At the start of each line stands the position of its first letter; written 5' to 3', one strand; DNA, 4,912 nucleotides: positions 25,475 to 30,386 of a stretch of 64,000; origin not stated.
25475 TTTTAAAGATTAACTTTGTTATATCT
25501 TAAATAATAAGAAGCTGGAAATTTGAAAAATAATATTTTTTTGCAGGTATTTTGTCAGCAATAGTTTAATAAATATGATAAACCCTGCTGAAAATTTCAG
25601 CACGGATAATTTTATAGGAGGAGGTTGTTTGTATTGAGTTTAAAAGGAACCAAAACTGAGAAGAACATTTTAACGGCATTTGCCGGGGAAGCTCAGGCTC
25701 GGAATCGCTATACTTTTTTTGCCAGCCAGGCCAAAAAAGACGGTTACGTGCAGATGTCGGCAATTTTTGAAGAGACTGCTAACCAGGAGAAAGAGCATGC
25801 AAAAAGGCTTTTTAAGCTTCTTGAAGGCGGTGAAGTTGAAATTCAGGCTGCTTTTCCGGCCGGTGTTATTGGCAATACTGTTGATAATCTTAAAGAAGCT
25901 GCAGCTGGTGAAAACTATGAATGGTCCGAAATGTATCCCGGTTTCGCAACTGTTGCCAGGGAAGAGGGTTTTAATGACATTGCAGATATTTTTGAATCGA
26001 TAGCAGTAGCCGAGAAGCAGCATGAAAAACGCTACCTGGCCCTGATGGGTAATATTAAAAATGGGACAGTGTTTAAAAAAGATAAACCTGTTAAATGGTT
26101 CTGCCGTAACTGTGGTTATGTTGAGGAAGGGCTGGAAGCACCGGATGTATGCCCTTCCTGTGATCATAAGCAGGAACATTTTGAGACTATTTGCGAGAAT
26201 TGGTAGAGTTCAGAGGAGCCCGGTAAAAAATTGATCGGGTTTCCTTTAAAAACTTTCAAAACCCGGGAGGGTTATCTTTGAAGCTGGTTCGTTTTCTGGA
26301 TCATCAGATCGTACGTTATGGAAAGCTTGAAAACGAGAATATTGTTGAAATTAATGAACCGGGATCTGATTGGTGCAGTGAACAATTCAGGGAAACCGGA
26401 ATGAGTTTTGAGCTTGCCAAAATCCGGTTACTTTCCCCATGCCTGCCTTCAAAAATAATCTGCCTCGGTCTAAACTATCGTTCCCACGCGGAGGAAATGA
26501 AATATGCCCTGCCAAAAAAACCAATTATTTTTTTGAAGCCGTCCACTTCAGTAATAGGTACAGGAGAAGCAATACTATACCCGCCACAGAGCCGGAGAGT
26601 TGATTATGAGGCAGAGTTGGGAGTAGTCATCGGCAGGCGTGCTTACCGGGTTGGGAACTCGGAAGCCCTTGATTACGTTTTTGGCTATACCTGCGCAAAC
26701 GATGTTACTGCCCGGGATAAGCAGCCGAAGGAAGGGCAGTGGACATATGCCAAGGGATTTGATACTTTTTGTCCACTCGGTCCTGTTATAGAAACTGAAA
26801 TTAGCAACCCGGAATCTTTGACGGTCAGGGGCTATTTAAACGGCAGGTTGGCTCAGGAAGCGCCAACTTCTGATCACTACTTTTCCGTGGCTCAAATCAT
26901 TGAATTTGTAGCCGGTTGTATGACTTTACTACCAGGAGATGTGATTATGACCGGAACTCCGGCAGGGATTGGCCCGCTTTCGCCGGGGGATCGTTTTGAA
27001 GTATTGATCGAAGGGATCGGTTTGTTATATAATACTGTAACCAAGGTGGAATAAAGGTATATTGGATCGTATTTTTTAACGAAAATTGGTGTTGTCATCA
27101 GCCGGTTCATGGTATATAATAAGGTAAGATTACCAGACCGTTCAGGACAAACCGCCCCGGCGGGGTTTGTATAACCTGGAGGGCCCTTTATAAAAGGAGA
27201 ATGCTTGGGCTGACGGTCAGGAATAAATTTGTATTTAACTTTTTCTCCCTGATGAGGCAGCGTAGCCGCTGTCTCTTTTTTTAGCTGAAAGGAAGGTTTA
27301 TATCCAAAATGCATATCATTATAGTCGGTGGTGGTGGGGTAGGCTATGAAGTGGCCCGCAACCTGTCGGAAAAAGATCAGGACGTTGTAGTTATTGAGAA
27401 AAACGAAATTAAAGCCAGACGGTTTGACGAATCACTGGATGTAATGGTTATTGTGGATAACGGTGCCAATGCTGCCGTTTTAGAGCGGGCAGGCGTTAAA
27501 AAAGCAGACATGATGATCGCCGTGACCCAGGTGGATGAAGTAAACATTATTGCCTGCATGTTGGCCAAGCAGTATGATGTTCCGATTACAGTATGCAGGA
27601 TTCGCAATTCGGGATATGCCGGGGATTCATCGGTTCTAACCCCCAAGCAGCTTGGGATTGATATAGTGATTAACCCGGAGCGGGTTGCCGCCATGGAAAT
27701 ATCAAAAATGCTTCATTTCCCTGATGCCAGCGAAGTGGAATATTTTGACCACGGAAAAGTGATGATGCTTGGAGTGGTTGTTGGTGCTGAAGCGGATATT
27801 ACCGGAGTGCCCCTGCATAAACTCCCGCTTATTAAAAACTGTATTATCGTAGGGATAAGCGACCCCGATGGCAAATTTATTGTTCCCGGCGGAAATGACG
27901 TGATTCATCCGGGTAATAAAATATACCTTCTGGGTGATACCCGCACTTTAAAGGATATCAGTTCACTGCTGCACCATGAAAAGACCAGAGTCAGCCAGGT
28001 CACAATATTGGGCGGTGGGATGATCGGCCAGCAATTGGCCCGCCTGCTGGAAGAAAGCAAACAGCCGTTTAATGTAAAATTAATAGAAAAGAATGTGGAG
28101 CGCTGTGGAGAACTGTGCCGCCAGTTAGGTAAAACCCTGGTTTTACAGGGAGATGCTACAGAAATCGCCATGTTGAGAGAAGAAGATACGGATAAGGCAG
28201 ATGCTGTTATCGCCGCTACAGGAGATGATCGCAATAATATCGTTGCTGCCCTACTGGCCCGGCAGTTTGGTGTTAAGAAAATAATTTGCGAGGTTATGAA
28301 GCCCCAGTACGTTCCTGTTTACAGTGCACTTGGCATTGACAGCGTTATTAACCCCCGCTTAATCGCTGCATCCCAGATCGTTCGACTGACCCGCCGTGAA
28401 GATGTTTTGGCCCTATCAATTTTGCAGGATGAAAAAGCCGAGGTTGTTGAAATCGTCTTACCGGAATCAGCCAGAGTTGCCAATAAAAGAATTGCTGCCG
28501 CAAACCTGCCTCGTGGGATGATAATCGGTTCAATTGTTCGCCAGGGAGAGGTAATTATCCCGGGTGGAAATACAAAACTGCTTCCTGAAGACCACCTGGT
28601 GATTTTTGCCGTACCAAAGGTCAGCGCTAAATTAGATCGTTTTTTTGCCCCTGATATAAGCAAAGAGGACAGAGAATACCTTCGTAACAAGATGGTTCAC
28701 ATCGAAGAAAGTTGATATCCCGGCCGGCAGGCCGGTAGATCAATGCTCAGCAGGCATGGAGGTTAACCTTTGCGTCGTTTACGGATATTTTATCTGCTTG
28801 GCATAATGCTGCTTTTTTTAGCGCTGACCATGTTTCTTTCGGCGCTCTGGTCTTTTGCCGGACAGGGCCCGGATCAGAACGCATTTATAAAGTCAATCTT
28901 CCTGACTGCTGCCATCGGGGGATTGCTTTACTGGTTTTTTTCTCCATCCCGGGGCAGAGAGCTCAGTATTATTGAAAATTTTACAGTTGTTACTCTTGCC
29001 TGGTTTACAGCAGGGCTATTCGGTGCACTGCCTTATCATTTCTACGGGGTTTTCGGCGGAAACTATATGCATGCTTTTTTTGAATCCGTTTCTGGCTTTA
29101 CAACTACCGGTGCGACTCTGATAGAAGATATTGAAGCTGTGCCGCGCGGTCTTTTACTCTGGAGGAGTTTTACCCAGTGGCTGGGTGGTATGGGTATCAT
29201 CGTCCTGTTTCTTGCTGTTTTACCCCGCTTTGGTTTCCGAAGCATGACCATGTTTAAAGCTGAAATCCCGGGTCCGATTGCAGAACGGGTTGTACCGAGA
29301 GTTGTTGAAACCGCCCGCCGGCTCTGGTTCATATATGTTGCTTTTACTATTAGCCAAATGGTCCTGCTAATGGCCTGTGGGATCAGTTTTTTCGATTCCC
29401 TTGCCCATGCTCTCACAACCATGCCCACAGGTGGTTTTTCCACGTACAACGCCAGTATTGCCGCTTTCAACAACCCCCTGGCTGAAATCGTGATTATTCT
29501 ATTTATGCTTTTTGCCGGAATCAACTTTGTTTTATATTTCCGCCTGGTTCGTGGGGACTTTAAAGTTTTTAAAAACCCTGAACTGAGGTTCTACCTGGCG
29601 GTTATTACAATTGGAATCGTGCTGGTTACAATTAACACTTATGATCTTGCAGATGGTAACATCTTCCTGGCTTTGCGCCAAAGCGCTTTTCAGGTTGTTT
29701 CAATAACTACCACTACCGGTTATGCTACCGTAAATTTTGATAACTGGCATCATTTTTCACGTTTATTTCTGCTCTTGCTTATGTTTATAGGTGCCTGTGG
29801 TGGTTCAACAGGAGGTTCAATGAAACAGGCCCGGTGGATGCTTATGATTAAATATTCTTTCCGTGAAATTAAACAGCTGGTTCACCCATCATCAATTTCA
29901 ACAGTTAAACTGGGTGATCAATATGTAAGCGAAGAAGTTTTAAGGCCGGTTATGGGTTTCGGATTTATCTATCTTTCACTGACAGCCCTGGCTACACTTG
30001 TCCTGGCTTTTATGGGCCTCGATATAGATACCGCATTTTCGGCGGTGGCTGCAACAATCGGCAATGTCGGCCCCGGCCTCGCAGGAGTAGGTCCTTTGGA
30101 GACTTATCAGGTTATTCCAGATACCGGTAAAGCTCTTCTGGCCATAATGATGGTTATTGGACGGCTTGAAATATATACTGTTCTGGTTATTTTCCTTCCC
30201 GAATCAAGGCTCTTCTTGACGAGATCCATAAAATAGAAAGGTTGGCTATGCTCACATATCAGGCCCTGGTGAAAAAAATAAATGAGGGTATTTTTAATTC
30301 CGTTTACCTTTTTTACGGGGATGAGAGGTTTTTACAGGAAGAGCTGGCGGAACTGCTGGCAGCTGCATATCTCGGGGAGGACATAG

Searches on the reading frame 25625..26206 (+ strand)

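Call 54: search_protein_families(library=pfam, proteins=[window:25625-26206:+], max_evalue=1e-10)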
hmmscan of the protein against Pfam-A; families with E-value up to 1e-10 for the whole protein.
window:25625-26206:+ (193 aa): 2 families
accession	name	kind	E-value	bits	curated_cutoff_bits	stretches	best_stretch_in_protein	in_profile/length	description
PF02915.23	Rubrerythrin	-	1.9e-33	116.2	22.8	1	14-141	2-137/137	Rubrerythrin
PF21349.2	RUBY_RBDX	-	7.3e-13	48.2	26.5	1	158-187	1-30/30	Rubrerythrin, rubredoxin-like domain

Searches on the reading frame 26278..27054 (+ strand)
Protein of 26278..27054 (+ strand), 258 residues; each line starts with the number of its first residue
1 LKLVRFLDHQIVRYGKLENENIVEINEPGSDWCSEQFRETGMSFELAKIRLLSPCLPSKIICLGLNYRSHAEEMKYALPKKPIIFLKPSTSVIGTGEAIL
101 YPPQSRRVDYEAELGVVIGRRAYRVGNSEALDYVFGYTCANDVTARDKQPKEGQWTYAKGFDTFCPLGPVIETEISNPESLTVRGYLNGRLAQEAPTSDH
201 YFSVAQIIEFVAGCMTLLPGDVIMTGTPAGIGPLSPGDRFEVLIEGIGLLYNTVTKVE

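Call 54: search_protein_families(library=pfam, proteins=[window:26278-27054:+], max_evalue=1e-10)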
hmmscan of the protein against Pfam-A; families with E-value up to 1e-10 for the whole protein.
window:26278-27054:+ (258 aa): 1 family
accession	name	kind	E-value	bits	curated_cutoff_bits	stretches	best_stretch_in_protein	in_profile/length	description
PF01557.24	FAA_hydrolase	-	2e-66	224.2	23.9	1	59-254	1-213/214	Fumarylacetoacetate (FAA) hydrolase C-terminal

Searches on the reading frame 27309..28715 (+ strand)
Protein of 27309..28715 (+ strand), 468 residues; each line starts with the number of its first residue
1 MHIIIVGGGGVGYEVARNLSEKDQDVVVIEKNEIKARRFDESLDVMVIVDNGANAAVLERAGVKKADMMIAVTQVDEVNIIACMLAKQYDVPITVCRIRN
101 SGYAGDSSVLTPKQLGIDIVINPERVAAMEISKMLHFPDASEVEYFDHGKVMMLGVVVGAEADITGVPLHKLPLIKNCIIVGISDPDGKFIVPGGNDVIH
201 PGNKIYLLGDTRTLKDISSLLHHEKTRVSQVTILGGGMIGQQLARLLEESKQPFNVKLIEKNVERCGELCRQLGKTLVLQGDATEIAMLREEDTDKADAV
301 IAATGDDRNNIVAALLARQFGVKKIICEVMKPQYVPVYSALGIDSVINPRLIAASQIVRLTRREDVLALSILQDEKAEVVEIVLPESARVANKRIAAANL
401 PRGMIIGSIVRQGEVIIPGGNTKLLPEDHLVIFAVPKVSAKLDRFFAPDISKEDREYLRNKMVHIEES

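Call 55: search_protein_families(library=pfam, proteins=[window:27309-28715:+], max_evalue=1e-10)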
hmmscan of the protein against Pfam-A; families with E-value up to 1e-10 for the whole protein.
window:27309-28715:+ (468 aa): 3 families
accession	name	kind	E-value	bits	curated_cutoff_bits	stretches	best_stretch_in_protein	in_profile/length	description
PF02254.24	TrkA_N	-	1.2e-53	180.8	23.8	2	231-349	1-116/116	TrkA-N domain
PF02080.26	TrkA_C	-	1.5e-22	79.7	27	1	379-446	1-70/71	TrkA-C domain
PF13241.12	NAD_binding_7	-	1e-11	45.8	22.1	0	2-96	9-92/104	Putative NAD(P)-binding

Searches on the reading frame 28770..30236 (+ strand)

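Call 55: search_protein_families(library=pfam, proteins=[window:28770-30236:+], max_evalue=1e-10)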
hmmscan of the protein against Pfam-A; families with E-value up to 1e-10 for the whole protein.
window:28770-30236:+ (488 aa): 1 family
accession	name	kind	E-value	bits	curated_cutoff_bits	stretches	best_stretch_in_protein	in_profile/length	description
PF02386.22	TrkH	-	3.9e-65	220.7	27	1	37-476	3-491/502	Cation transport protein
